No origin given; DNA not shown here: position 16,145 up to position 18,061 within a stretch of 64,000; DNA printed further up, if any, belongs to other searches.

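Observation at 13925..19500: tRNA-Arg(CCG)-adjacent lower-GC islet encoding a 538 aa cytoplasmic SGNH hydrolase and unknown membrane proteins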

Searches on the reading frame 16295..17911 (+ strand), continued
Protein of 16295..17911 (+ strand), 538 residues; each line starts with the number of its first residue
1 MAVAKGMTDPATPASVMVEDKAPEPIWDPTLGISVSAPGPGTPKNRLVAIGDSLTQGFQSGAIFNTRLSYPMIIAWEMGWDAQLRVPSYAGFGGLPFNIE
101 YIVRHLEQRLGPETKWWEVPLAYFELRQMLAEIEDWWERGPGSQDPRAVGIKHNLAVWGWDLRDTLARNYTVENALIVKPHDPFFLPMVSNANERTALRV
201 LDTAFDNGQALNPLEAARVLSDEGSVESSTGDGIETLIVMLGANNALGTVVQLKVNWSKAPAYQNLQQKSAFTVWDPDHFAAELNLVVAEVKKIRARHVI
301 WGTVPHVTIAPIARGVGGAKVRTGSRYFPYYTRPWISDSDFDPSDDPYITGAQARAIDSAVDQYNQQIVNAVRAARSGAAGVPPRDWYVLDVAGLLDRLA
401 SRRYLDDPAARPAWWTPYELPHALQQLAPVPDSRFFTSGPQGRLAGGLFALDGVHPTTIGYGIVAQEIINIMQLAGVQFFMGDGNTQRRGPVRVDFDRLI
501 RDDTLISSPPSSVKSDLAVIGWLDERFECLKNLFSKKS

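Call 40: search_protein_families(library=padloc, alignment_id=A2, max_evalue=0.00001)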
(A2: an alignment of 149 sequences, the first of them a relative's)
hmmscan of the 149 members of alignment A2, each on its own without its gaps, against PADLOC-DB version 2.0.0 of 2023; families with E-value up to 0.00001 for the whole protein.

A. member 1, L001:4225-4608:+ (127 aa): 0 families

B. families by the number of members that match (of 149 scanned): 93 families (the first 25 are shown)
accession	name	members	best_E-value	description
PDLC03371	MTase_II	3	2.6e-83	Type II methyltransferase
PDLC03216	MTase_II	3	2.6e-74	Type II methyltransferase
PDLC03738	oMTase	3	1.4e-68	orphan methyltransferase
PDLC03302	MTase_II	3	1.3e-47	Type II methyltransferase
PDLC03299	MTase_II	3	2.3e-37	Type II methyltransferase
PDLC03387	MTase_II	3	1.9e-36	Type II methyltransferase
PDLC03320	MTase_II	3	5.1e-28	Type II methyltransferase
PDLC03339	MTase_II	3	3.7e-27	Type II methyltransferase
PDLC03265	MTase_II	3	1e-26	Type II methyltransferase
PDLC03353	MTase_II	3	2.8e-26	Type II methyltransferase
PDLC03279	MTase_II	3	3.1e-25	Type II methyltransferase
PDLC03229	MTase_II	3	1.4e-23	Type II methyltransferase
PDLC03321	MTase_II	3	2e-22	Type II methyltransferase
PDLC03252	MTase_II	3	2.6e-22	Type II methyltransferase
PDLC03230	MTase_II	3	8.8e-22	Type II methyltransferase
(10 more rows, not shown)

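Call 67: search_protein_families(library=pfam, proteins=[L145:6696-7436:-, L128:2012-3832:-, L096:2603-3097:+, L119:2595-3449:-, L094:1346-2395:+, L128:5295-5630:+, L094:6112-6927:+, L121:2741-3328:+, L130:1483-2634:-, L116:3126-4307:-], max_evalue=0.0001)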
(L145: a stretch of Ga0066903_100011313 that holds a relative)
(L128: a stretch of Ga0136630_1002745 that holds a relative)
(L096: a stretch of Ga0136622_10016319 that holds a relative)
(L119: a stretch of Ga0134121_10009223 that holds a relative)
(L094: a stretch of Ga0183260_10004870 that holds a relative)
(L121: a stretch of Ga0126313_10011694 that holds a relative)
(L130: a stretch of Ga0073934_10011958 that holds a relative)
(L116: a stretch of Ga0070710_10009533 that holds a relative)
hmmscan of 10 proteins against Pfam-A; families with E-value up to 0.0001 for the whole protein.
L145:6696-7436:- (246 aa): 0 families

L128:2012-3832:- (606 aa): 1 family
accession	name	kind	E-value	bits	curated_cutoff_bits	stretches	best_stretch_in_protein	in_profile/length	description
PF03098.20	An_peroxidase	-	6.4e-110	368.6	25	1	82-586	2-521/530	Animal haem peroxidase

L096:2603-3097:+ (164 aa): 1 family
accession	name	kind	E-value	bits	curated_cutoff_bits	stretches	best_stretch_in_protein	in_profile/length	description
PF12850.12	Metallophos_2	-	1.7e-30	106.5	27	1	10-151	4-150/154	Calcineurin-like phosphoesterase superfamily domain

L119:2595-3449:- (284 aa): 1 family
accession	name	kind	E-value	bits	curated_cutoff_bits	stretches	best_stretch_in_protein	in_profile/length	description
PF13460.12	NAD_binding_10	-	1.2e-07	32.2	27.2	1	51-188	42-181/184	NAD(P)H-binding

L094:1346-2395:+ (349 aa): 1 family
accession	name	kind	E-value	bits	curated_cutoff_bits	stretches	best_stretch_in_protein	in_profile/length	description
PF01522.26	Polysacc_deac_1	-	9e-35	119.8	23.1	1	140-246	4-107/124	Polysaccharide deacetylase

L128:5295-5630:+ (111 aa): 1 family
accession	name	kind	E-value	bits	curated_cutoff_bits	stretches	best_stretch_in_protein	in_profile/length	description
PF10648.15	Gmad2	-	1.8e-18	67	25.7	1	14-96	2-84/86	Immunoglobulin-like domain of bacterial spore germination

L094:6112-6927:+ (271 aa): 2 families
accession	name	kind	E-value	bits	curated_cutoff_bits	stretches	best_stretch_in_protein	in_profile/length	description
PF01555.25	N6_N4_Mtase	-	2.6e-54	185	26.7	1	33-248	1-220/221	DNA methylase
PF01170.24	UPF0020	-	2.1e-06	28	22.3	0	204-242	23-61/197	RMKL-like, methyltransferase domain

L121:2741-3328:+ (195 aa): 0 families

L130:1483-2634:- (383 aa): 1 family
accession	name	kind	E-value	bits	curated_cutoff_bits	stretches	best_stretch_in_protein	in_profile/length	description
PF01471.23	PG_binding_1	-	1.3e-14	54.5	23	1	46-95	5-54/57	Putative peptidoglycan binding domain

L116:3126-4307:- (393 aa): 1 family
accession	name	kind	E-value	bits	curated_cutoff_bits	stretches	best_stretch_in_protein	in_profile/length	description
PF13358.12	DDE_3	-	7.8e-18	65.2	28.6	1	72-216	3-136/146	DDE superfamily endonuclease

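Call 79: search_dna_similar(query=window:16295-17908:+, collection=plasmids, mode=protein, max_rows=15)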
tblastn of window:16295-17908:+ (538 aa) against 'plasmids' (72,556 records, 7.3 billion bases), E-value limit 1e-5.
Records with a match: 3; places in all: 3; records where one place covers at least 80% of the query: 3.
Best place of each record, by identity: <60% 3.
By first word of the organism name: Nostoc 2; Photobacterium 1.
By predicted mobility (MOB-suite, as given by PLSDB): non-mobilizable 2; mobilizable 1.
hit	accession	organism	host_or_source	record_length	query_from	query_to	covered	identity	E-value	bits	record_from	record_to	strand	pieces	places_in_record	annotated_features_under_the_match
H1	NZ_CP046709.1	Nostoc sp. ATCC 53789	-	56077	46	530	90%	34.6%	1e-73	261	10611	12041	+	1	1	hypothetical protein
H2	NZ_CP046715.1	Nostoc sp. ATCC 53789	-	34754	46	477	80%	30.1%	2e-40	164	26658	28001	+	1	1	hypothetical protein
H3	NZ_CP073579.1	Photobacterium sp. GJ3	-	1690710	46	515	87%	24.5%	1e-30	135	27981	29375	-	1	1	record has no annotation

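Call 80: search_dna_similar(query=window:16295-17908:+, collection=phages, mode=protein, max_rows=10)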
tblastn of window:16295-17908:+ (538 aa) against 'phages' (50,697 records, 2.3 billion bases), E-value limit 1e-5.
No match.

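Call 88: fold_search(model_id=the predicted structure, library=viral)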
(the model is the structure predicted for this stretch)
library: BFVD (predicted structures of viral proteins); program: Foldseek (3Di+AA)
matches with E <= 10: 196; with E <= 0.001: 0
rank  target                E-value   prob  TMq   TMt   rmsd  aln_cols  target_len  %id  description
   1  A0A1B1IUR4            1.7e-03  0.89  0.23  0.25  18.5       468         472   12  (no name in the UniProt tables at hand)
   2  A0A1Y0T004            2.7e-03  0.96  0.30  0.16  18.0       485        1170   12  Uncharacterized protein [Pseudomonas phage Skulduggery]
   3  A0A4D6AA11            5.0e-03  0.84  0.23  0.15  14.0       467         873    9  (no name in the UniProt tables at hand)
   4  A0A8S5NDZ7            7.5e-03  0.90  0.24  0.19  10.3       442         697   12  GDSL like Lipase Acylhydrolase [Siphoviridae sp. ctzEj35]
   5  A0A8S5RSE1            2.8e-02  0.54  0.20  0.21   9.9       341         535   12  XynB-like protein [Siphoviridae sp. ctFBb37]
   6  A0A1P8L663            3.8e-02  0.95  0.27  0.26  10.7       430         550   10  Tail spike protein [Pectobacterium phage PP99]
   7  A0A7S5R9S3            7.6e-02  0.75  0.28  0.19   7.7       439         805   12  (no name in the UniProt tables at hand)
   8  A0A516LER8            9.0e-02  0.33  0.17  0.23  10.3       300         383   12  (no name in the UniProt tables at hand)
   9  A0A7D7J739            1.4e-01  0.47  0.21  0.10   8.3       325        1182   12  (no name in the UniProt tables at hand)
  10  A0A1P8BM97            1.4e-01  0.30  0.22  0.15   9.5       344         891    9  (no name in the UniProt tables at hand)
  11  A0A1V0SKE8            1.5e-01  0.33  0.19  0.37   9.9       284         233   10  Uncharacterized protein [Klosneuvirus KNV1]
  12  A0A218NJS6            1.9e-01  0.06  0.11  0.07  15.7       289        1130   13  Putative structural protein [Picornavirales N_OV_137]
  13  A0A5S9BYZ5            2.0e-01  0.16  0.14  0.21  16.4       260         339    9  Uncharacterized protein [Tenacibaculum phage PTm1]
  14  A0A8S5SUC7            2.6e-01  0.18  0.16  0.13   9.8       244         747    9  GDSL-like Lipase/Acylhydrolase family protein/Beta fold, peptidoglycan hydrolase, HYDROLASE [Siphoviridae sp. ctqPo10]
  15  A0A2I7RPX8            2.9e-01  0.23  0.19  0.12  11.9       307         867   11  (no name in the UniProt tables at hand)
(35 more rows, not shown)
